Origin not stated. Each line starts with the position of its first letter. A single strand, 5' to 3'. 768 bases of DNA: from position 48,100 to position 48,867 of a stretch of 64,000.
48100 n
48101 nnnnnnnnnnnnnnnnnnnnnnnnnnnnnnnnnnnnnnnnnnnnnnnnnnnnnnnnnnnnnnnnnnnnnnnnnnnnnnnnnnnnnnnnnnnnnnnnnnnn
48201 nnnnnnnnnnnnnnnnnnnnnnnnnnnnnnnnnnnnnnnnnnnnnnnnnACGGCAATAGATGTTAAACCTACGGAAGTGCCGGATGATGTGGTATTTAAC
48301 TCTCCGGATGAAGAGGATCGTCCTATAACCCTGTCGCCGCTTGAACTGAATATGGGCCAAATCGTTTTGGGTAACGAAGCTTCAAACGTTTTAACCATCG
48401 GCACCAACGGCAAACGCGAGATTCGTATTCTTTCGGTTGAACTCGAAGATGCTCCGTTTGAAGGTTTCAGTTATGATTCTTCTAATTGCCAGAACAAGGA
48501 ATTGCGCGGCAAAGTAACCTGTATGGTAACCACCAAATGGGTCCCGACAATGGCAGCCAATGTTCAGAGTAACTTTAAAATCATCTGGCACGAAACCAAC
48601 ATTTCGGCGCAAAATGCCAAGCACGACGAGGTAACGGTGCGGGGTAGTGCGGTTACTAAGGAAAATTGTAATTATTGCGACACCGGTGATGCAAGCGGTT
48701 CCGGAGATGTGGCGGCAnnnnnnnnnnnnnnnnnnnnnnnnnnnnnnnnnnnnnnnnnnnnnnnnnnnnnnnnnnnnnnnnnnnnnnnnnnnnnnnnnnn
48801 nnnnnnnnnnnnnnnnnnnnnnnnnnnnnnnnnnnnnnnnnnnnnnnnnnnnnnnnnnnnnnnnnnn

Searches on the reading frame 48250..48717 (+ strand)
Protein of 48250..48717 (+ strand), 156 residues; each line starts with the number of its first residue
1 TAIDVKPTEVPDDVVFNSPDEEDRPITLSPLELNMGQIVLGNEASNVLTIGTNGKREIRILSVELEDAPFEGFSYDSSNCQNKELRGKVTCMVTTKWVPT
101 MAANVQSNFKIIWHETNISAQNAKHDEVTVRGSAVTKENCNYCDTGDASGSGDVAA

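Call 75: search_protein_families(library=pfam, proteins=[window:48250-48717:+], max_evalue=1)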
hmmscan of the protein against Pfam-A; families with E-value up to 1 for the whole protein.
window:48250-48717:+ (156 aa): 1 family
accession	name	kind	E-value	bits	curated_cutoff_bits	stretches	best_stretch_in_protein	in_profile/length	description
PF15780.11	ASH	-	0.0066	17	27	1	31-111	12-88/98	Abnormal spindle-like microcephaly-assoc'd, ASPM-SPD-2-Hydin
